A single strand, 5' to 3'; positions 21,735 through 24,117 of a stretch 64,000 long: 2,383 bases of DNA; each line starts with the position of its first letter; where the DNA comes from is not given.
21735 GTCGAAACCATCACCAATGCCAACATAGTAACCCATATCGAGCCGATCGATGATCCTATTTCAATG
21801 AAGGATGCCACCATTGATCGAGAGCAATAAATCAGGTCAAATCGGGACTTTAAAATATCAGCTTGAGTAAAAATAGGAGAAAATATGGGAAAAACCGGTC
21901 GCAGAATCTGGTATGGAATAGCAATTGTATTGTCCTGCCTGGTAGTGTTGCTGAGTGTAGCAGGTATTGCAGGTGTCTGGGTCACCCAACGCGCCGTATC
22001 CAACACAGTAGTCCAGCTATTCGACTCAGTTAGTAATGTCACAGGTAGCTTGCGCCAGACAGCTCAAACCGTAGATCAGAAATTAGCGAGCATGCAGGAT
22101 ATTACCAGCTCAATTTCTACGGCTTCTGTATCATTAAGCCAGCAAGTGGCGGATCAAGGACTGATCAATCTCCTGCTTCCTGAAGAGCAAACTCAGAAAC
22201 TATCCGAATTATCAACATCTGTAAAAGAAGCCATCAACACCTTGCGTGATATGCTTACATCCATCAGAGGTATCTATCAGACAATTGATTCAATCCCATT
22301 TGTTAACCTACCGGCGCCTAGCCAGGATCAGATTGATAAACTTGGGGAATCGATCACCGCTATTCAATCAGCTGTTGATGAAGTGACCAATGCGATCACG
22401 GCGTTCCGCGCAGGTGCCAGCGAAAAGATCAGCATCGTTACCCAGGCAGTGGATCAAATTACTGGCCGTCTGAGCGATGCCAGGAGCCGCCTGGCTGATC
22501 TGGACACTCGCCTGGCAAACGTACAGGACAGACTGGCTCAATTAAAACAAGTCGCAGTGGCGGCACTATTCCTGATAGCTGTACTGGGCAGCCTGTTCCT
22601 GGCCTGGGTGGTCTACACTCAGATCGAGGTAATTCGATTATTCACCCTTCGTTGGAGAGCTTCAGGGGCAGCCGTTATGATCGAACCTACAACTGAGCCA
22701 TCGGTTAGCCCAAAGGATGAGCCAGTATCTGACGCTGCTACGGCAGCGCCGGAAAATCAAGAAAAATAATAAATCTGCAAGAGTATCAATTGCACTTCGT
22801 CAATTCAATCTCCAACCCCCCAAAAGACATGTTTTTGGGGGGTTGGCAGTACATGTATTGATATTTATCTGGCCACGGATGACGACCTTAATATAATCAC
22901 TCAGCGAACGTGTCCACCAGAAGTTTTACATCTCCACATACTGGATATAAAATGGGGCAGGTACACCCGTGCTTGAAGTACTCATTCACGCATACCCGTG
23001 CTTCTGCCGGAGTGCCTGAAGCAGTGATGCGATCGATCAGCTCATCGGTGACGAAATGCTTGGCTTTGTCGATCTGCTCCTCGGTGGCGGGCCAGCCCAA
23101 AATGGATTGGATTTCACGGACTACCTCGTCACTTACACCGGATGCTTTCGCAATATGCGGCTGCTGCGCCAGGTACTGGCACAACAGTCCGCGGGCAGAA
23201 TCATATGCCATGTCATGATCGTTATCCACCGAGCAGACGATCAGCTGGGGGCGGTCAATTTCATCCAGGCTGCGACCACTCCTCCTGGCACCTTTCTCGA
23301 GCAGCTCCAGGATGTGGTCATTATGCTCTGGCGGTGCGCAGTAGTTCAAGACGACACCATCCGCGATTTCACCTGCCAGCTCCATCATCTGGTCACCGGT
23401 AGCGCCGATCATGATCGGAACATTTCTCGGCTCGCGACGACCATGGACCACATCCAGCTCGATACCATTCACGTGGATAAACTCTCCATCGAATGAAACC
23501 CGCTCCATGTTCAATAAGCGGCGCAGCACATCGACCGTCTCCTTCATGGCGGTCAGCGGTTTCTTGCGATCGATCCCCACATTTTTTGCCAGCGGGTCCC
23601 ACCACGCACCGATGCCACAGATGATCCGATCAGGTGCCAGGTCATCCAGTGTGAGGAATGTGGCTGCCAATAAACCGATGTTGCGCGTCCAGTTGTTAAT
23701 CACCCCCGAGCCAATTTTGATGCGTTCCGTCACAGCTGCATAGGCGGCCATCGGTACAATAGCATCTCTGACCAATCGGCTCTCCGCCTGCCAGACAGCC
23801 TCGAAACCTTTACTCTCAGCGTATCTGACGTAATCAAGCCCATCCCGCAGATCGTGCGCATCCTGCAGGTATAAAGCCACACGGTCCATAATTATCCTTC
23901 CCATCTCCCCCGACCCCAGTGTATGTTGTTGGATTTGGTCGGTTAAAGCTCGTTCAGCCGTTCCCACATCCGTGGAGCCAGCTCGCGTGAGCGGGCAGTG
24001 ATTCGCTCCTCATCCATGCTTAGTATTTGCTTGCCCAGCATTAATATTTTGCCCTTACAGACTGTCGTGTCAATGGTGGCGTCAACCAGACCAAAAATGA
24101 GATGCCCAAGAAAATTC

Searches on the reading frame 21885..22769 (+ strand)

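Call 6: search_protein_families(library=pfam, proteins=[window:21885-22769:+], max_evalue=0.001)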
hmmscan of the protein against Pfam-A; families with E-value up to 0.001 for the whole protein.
window:21885-22769:+ (294 aa): 3 families
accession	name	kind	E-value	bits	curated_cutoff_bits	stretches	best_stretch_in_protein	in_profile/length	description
PF07889.17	DUF1664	-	4.4e-05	23.9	34.6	0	37-89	45-97/124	Protein of unknown function (DUF1664)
PF06009.19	Laminin_II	-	0.00028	21.4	33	0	150-226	5-84/138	Laminin Domain II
PF04513.17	Baculo_PEP_C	-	0.00048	20.6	38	0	156-220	50-111/140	Baculovirus polyhedron envelope protein, PEP, C terminus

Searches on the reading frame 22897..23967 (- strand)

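Call 6: search_protein_families(library=pfam, proteins=[window:22897-23967:-], max_evalue=0.001)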
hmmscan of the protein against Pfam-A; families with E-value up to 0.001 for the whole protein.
window:22897-23967:- (356 aa): 1 family
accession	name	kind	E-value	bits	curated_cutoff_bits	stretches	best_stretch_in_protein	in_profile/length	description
PF00296.26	Bac_luciferase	-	9.2e-64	216.2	27.9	1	28-334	9-311/314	Luciferase-like monooxygenase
